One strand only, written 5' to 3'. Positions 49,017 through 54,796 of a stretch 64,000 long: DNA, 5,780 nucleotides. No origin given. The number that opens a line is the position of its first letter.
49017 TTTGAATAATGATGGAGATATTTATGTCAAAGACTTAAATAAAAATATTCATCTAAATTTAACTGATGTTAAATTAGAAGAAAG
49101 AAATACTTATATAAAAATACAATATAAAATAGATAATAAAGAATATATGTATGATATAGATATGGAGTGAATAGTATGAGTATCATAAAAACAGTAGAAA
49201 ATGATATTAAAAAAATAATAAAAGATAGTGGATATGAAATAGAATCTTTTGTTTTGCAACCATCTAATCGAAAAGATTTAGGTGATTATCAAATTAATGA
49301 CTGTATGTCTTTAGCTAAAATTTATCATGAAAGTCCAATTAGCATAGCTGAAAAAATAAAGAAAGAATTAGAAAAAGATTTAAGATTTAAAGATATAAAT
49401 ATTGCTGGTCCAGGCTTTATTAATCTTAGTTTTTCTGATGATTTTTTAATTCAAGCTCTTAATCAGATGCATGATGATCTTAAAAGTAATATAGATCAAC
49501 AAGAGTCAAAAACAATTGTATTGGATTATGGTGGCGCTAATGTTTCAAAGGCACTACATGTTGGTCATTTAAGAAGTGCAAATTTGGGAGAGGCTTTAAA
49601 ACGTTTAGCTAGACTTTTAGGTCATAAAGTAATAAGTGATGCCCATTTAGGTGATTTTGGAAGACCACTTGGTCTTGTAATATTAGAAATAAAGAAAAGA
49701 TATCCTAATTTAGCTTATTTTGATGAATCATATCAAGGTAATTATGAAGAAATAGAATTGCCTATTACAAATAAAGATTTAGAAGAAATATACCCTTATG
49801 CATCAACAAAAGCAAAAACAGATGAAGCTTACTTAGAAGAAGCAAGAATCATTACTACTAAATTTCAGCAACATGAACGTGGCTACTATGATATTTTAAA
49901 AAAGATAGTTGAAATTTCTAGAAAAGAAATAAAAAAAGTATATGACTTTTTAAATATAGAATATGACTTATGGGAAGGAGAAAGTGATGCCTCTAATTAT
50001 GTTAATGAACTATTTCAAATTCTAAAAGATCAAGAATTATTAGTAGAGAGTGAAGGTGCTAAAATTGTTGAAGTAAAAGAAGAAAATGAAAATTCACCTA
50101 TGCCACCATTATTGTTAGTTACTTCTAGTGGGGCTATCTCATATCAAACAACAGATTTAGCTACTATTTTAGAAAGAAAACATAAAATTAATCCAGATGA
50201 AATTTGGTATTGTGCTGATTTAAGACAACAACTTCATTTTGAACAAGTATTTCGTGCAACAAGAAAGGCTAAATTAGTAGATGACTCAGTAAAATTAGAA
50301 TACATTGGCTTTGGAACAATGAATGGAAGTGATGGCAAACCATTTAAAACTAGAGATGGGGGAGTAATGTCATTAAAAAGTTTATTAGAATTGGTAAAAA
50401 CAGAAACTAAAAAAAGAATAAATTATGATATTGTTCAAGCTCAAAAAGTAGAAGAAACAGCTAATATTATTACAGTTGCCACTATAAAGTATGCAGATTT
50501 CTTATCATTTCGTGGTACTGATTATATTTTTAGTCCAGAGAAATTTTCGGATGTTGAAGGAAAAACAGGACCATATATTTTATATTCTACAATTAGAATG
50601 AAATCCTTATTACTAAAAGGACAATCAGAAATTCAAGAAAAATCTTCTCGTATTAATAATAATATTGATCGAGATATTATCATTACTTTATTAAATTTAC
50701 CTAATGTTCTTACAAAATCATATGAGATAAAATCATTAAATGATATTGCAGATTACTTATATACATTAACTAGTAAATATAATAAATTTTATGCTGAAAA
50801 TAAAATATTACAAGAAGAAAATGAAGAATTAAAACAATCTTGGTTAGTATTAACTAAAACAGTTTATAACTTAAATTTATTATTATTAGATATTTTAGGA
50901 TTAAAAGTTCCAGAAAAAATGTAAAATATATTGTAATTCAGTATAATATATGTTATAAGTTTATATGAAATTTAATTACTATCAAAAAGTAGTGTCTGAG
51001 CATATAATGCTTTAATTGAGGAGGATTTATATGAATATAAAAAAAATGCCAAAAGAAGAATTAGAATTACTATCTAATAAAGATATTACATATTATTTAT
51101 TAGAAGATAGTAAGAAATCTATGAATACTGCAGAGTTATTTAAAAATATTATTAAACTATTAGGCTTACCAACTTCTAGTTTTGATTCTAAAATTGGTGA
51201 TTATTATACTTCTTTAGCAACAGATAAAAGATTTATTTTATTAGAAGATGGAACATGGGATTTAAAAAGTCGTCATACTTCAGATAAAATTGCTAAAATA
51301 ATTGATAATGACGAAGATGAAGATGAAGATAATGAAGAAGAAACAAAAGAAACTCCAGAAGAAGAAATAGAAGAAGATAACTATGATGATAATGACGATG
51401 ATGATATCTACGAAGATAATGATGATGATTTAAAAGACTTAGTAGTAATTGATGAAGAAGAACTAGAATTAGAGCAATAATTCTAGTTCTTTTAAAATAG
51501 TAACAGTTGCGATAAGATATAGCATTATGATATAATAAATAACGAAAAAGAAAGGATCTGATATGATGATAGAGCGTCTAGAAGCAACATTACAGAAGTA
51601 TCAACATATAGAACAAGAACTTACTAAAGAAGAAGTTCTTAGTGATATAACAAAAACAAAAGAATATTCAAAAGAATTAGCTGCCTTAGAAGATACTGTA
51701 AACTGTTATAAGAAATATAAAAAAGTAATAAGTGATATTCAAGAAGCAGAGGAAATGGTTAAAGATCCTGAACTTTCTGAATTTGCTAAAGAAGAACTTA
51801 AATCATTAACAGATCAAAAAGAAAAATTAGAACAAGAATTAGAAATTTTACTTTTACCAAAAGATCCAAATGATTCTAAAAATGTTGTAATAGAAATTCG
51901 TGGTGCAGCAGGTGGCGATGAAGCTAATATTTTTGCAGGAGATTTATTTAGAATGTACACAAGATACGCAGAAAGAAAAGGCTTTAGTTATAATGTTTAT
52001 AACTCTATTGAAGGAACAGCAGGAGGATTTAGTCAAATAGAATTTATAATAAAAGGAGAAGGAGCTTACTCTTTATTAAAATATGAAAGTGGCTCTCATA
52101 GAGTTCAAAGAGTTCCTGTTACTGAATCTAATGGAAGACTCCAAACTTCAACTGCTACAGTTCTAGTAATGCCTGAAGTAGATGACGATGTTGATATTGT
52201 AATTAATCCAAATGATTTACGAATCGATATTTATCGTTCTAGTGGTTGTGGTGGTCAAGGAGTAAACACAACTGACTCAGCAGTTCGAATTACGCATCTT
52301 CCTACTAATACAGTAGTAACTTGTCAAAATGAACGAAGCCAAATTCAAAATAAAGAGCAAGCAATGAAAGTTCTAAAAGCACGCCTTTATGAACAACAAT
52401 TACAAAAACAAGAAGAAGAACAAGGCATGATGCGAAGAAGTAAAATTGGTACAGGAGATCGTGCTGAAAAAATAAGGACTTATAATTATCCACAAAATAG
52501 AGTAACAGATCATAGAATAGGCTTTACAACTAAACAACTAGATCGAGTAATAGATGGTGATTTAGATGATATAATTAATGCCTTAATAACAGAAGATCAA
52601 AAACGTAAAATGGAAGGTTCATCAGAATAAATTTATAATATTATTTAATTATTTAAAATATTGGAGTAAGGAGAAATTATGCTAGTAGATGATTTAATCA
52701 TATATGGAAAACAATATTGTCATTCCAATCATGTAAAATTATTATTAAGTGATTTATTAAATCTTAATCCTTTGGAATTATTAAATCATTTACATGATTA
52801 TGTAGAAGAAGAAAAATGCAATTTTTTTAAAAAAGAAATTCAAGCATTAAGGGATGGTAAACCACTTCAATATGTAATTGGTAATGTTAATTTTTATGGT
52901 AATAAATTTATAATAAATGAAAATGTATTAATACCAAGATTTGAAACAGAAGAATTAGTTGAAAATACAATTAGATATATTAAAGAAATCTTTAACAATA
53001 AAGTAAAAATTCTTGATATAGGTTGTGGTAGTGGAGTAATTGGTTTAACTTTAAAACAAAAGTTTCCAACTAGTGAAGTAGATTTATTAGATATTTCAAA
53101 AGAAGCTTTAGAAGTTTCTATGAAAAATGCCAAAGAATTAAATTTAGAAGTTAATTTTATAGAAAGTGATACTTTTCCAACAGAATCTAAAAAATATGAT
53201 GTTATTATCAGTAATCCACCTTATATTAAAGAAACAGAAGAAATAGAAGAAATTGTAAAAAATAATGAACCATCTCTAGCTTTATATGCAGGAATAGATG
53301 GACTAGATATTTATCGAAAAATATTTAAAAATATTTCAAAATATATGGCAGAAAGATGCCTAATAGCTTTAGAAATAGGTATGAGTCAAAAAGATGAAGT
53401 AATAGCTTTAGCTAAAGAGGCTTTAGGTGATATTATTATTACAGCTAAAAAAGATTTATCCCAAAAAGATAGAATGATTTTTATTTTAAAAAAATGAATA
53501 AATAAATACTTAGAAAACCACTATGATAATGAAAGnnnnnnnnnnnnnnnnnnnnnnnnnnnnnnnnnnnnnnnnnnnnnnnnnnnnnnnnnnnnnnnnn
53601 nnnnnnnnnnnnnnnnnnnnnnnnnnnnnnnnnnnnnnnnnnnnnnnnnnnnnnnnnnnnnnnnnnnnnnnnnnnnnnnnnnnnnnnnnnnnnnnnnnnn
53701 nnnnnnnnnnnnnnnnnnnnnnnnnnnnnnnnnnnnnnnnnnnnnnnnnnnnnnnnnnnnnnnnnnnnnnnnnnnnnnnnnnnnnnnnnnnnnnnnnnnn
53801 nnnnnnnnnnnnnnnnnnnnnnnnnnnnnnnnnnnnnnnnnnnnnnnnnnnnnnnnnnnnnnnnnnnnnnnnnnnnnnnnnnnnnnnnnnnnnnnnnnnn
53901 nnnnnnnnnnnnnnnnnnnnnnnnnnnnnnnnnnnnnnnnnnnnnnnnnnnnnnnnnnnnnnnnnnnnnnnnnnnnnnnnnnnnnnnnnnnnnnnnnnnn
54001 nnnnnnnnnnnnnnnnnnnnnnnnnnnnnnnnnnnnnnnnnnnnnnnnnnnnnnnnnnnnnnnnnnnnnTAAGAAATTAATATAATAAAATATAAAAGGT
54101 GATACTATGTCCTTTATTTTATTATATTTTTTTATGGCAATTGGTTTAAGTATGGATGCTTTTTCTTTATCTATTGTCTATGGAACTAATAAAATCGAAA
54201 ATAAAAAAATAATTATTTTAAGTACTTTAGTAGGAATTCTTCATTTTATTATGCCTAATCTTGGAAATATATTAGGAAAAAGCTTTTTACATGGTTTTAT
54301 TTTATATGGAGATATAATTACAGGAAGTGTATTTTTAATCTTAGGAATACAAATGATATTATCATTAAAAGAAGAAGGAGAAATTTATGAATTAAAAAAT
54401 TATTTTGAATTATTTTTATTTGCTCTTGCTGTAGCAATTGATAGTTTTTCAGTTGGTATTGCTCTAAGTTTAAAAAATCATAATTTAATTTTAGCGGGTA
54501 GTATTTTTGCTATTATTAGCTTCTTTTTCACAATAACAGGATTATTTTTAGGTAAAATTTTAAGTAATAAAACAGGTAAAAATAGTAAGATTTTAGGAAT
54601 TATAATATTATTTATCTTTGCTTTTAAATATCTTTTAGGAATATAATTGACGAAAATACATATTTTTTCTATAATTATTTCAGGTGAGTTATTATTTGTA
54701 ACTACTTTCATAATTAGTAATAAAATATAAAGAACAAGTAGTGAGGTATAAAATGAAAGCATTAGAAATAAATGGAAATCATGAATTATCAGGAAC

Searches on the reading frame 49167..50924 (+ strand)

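Call 45: search_protein_families(library=pfam, proteins=[window:49167-50924:+], max_evalue=0.001)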
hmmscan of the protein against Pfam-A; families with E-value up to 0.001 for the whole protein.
window:49167-50924:+ (585 aa): 3 families
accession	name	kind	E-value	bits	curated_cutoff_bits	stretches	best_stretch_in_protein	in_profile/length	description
PF00750.26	tRNA-synt_1d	-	2.4e-71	241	23.3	1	103-456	8-348/349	tRNA synthetases class I (R), catalytic domain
PF03485.21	Arg_tRNA_synt_N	-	5.2e-20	72.3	21.5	1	8-88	5-84/85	Arginyl tRNA synthetase N terminal domain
PF05746.21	DALR_1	-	3.3e-18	66.3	22.3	1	471-585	1-117/117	DALR anticodon binding domain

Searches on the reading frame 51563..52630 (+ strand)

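Call 46: search_protein_families(library=pfam, proteins=[window:51563-52630:+], max_evalue=0.001)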
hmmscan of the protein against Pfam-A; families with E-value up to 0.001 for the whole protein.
window:51563-52630:+ (355 aa): 2 families
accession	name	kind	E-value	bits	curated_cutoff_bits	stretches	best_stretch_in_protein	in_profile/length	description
PF03462.23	PCRF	-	2.3e-71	240.1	24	1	11-200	3-194/194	PCRF domain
PF00472.26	RF-1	-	9.3e-44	148.5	35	1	209-318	2-116/116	RF-1 domain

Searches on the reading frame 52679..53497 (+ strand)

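Call 46: search_protein_families(library=pfam, proteins=[window:52679-53497:+], max_evalue=0.001)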
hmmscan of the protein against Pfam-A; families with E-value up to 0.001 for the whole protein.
window:52679-53497:+ (272 aa): 14 families
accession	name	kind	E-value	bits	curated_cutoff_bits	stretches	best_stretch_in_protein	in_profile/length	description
PF05175.20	MTS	-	4e-21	75.8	23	1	107-193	31-119/170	Methyltransferase small domain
PF13847.12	Methyltransf_31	-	1.2e-13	51.4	27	1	107-192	3-96/145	Methyltransferase domain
PF13649.12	Methyltransf_25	-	1.8e-12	48.2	27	1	111-190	1-83/97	Methyltransferase domain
PF08242.18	Methyltransf_12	-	3.2e-09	37.9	30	1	112-194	1-86/98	Methyltransferase domain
PF06325.19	PrmA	-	2.5e-08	34.2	22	1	98-179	152-233/296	Ribosomal protein L11 methyltransferase (PrmA)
PF17827.6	PrmC_N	-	3.1e-08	34.5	23.4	1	19-68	22-71/71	PrmC N-terminal domain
PF08241.18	Methyltransf_11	-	8e-07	30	21.2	1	112-179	1-67/95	Methyltransferase domain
PF07669.17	Eco57I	-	2.9e-06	27.9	25.3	1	147-191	52-93/171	Eco57I restriction-modification methylase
PF02527.21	GidB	-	3.3e-06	27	27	1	96-178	37-121/184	rRNA small subunit methyltransferase G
PF03602.21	Cons_hypoth95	-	4.5e-05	23.6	24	1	107-193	41-133/182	Conserved hypothetical protein 95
PF13489.12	Methyltransf_23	-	6.9e-05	23.1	27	1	96-179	12-88/164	Methyltransferase domain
PF10294.15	Methyltransf_16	-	0.00021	21.5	21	1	106-152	45-90/174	Lysine methyltransferase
PF01209.24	Ubie_methyltran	-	0.0004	20.3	20.1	1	108-174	48-118/233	ubiE/COQ5 methyltransferase family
PF01170.24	UPF0020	-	0.00068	19.8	22.3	0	137-190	82-139/197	RMKL-like, methyltransferase domain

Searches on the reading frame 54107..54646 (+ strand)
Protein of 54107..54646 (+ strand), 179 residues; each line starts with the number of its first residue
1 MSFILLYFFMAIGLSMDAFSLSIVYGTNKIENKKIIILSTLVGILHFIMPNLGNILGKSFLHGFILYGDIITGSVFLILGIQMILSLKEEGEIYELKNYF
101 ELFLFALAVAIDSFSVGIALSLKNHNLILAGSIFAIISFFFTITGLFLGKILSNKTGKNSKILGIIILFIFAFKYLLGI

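Call 46: search_protein_families(library=pfam, proteins=[window:54107-54646:+], max_evalue=0.001)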
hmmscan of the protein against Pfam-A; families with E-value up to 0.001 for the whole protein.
window:54107-54646:+ (179 aa): 1 family
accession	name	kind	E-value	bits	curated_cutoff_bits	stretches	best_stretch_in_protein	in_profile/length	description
PF02659.21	Mntp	-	5e-24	85.3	24.4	1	30-176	2-152/152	Putative manganese efflux pump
